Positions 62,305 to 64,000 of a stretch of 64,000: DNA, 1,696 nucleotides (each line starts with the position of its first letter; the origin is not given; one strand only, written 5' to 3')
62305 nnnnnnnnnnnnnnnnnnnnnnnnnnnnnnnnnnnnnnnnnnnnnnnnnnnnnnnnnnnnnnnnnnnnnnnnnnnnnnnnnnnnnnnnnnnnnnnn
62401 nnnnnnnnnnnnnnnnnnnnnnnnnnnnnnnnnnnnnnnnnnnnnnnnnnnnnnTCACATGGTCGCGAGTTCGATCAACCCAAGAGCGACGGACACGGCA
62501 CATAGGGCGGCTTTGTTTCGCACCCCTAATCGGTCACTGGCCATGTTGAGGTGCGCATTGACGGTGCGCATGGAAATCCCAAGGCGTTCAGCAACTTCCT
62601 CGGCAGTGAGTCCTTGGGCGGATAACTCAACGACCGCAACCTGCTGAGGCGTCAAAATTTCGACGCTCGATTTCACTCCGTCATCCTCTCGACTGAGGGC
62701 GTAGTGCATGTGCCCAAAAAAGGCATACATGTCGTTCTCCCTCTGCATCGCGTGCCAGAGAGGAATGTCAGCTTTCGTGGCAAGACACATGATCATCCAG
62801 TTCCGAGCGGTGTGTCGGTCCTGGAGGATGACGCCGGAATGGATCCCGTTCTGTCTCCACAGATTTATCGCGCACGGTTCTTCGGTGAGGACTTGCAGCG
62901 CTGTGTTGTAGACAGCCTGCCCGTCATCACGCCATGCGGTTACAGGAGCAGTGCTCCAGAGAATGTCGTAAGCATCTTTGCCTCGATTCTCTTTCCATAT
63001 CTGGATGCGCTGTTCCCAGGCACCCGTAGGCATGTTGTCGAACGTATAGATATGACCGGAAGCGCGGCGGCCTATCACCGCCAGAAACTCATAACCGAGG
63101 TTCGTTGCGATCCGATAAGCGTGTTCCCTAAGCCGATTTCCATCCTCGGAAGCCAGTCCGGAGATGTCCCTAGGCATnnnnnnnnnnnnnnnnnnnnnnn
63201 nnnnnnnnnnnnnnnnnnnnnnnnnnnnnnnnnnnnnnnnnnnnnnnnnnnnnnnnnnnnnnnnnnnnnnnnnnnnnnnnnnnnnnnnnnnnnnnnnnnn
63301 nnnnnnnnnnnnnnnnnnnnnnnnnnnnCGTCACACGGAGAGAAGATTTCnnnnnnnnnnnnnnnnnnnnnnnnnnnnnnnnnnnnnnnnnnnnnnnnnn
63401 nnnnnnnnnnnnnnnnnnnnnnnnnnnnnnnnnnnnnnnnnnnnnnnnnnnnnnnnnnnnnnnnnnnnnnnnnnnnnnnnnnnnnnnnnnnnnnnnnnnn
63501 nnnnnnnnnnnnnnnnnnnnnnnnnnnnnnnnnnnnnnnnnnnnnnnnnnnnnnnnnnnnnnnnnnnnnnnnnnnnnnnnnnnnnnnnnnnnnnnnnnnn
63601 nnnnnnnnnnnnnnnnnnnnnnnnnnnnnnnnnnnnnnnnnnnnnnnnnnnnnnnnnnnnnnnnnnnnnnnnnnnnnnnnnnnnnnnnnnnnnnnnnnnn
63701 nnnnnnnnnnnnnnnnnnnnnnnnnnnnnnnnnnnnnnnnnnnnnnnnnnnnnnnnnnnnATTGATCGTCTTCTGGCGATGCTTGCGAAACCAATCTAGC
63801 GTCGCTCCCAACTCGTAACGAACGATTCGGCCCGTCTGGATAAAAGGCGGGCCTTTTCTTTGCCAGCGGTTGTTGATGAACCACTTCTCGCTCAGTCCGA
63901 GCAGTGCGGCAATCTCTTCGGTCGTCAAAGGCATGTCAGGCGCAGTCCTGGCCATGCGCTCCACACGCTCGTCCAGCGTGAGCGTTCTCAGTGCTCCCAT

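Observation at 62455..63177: Phage-borne LuxR-type receptor homologue (autoinducer-binding domain plus LuxR HTH)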

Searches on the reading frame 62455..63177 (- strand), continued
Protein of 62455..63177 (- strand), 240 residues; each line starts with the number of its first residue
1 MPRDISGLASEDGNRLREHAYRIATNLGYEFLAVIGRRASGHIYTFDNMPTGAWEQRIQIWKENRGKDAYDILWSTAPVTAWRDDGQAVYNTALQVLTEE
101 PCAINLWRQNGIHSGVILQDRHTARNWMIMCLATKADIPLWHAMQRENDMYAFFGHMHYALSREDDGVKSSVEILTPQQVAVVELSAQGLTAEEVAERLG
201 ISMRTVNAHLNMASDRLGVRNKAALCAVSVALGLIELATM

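Call 67: list_cluster_members(proteins=[window:62458-63177:-, window:63351-63758:+, L006:9181-9417:+, L006:5830-7776:+, window:61994-62299:-])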
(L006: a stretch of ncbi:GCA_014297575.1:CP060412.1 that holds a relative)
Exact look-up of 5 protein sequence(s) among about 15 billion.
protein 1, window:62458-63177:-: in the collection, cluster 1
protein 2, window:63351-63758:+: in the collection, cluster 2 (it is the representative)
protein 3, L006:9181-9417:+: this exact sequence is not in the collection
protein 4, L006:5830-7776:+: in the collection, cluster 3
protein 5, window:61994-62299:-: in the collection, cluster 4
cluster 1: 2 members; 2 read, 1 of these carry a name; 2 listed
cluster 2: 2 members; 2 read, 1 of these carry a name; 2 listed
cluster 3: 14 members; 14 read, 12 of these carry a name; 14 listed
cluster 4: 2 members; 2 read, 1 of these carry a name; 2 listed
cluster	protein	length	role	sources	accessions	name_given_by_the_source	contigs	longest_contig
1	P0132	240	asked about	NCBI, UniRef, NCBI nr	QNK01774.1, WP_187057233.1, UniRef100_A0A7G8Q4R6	response regulator transcription factor [Dyella telluris] | HTH luxR-type domain-containing protein n=1 Tax=Dyella telluris TaxID=2763498 ... | LuxR C-terminal-related transcriptional regulator [Dyella telluris]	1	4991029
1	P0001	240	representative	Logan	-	-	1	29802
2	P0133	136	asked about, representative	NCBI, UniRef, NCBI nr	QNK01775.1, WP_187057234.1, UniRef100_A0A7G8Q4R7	hypothetical protein [Dyella telluris] | XRE family transcriptional regulator n=1 Tax=Dyella telluris TaxID=2763498 ...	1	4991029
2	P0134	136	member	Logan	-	-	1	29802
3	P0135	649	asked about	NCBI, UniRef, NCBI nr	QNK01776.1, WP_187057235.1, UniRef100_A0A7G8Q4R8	ATP-dependent zinc metalloprotease FtsH [Dyella telluris] | ATP-dependent zinc metalloprotease FtsH n=1 Tax=Dyella telluris TaxID=2763498 ...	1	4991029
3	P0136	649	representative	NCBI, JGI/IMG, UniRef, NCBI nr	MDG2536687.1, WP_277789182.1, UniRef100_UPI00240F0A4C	ATP-dependent zinc metalloprotease FtsH [Dyella jiangningensis] | ATP-dependent zinc metalloprotease FtsH n=1 Tax=Dyella jiangningensis TaxID=1379159 ...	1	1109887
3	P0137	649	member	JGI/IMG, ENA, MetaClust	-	\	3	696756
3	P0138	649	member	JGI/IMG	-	cell division protease FtsH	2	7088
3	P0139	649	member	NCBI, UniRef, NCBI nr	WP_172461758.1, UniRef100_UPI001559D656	ATP-dependent zinc metalloprotease FtsH [Dyella jiangningensis] | ATP-dependent zinc metalloprotease FtsH n=1 Tax=Dyella jiangningensis TaxID=1379159 ...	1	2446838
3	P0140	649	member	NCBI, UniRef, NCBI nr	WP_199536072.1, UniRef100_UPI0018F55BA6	ATP-dependent zinc metalloprotease FtsH [Dyella solisilvae] | ATP-dependent zinc metalloprotease FtsH n=1 Tax=Dyella solisilvae TaxID=1920168 ...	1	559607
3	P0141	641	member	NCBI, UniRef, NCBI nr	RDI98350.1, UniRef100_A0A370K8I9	ATP-dependent zinc metalloprotease FtsH [Dyella solisilvae] | ATP-dependent zinc metalloprotease FtsH n=1 Tax=Dyella solisilvae TaxID=1920168 ...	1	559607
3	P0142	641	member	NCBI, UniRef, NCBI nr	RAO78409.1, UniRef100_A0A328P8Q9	ATP-dependent metalloprotease [Dyella jiangningensis] | ATP-dependent zinc metalloprotease FtsH n=1 Tax=Dyella jiangningensis TaxID=1379159 ...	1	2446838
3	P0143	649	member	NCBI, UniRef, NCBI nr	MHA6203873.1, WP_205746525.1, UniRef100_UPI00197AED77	ATP-dependent zinc metalloprotease FtsH [Dyella soli] | ATP-dependent zinc metalloprotease FtsH n=1 Tax=Dyella soli TaxID=522319 ...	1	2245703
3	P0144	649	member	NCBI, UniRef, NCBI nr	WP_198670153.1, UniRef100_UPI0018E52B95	ATP-dependent zinc metalloprotease FtsH [Dyella sp. C9] | ATP-dependent zinc metalloprotease FtsH n=1 Tax=Dyella sp. C9 TaxID=2202154 ...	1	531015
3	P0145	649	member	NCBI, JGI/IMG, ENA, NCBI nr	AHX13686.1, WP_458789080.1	ATP-dependent metalloprotease [Dyella jiangningensis] | cell division protease FtsH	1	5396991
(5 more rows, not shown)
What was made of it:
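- NCBI product name (call 67).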

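Call 83: search_protein_families(library=padloc, proteins=[window:62458-63177:-], max_evalue=0.01)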
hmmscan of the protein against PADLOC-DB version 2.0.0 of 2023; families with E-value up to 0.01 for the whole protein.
window:62458-63177:- (240 aa): 3 families
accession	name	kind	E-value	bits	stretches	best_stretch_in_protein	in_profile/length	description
PDLC01855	CARF3--CARF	-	5.1e-08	30.9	1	155-211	198-254/288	-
PDLC01851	CARF3--CARF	-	5.9e-06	23.9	1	173-216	208-251/279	-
PDLC01857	CARF3--CARF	-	0.0075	13.9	0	171-220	125-174/201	-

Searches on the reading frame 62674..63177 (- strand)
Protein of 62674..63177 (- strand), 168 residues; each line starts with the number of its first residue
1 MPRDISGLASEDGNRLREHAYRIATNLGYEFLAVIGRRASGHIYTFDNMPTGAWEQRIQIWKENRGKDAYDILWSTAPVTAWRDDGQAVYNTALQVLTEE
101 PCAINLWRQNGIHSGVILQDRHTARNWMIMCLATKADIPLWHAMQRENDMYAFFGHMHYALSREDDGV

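Call 16: search_protein_representatives(protein=window:62674-63177:-)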
Query: 168 residues. Proteins with E-value up to 0.001 (for the whole library): 4; up to 1e-10: 1; up to 1e-30: 1. The best 4 are listed.
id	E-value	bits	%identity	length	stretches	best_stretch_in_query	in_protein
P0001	1.1e-101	354.1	89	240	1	1-168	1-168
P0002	6.4e-09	52.0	27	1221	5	34-64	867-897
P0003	6.0e-05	39.1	31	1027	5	21-77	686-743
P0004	8.3e-04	35.4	34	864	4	40-81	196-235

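Call 34: find_related_loci(query=window:62674-63177:-, collection=metagenome_contigs, flank=6000)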
Query window:62674-63177:- (168 aa) in metagenome_contigs; peptide patterns used: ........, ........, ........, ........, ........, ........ (x = any residue, [..] = any of these).
70 stretches matched a pattern, but none encodes a relative of the query by tblastn (E <= 1e-3).

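Call 37: search_solved_structures(query=window:62674-63177:-, max_evalue=10, show_alignments=5)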
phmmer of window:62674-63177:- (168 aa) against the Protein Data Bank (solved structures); distinct sequences matched with E-value up to 10: 0.
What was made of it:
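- No PDB sequence hit at E<=10 (call 37).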

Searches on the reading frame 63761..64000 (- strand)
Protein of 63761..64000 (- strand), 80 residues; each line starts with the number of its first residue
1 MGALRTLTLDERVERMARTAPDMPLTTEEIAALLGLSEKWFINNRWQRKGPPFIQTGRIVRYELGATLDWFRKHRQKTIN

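Call 3: search_protein_families(library=pfam, proteins=[window:63761-64000:-], max_evalue=1)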
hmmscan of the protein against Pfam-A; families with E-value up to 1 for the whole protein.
window:63761-64000:- (80 aa): 5 families
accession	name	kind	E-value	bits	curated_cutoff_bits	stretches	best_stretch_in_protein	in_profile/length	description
PF12728.13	HTH_17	-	0.00024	21.7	27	1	25-73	2-49/51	Helix-turn-helix domain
PF13545.12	HTH_Crp_2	-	0.066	13.6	27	1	20-38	18-36/70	Crp-like helix-turn-helix domain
PF13384.12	HTH_23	-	0.11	12.8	24.6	1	25-51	18-46/50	Homeodomain-like domain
PF04545.22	Sigma70_r4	-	0.11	12.5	24.1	1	22-38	18-34/50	Sigma-70, region 4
PF19460.4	DUF5997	-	0.14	12.8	27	1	16-47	67-98/108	Family of unknown function (DUF5997)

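Call 4: search_protein_families(library=ncbifam, proteins=[window:63761-64000:-], max_evalue=1)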
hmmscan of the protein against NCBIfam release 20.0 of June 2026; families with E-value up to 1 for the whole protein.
window:63761-64000:- (80 aa): 2 families
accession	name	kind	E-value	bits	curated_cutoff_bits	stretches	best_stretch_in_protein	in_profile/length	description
TIGR01764.1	excise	domain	0.043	14.2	28.8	1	25-39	2-16/49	excisionase family DNA-binding protein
NF041471.1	phage_reg_YmfL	equivalog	0.11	12.2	90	1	16-60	5-49/143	YmfL family putative regulatory protein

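Call 11: search_protein_families(library=phrogs, proteins=[window:63761-64000:-], max_evalue=0.001)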
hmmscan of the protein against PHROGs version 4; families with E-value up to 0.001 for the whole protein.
window:63761-64000:- (80 aa): 3 families
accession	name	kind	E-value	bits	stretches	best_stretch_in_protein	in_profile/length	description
phrog_668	-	DNA, RNA and nucleotide metabolism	2.5e-05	25.1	1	8-78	46-117/181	HTH DNA binding protein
phrog_57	-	head and packaging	4.1e-05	24.5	1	18-77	6-65/199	terminase small subunit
phrog_2528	-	unknown function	0.00035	21.5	1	11-76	15-81/90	-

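Call 83: search_protein_families(library=padloc, proteins=[window:63761-64000:-], max_evalue=0.01)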
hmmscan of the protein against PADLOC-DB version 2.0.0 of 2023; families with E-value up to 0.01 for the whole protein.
window:63761-64000:- (80 aa): 1 family
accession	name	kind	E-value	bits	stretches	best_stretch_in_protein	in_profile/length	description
PDLC04133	mad1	-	0.001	17.3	1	22-63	3-43/60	mads_1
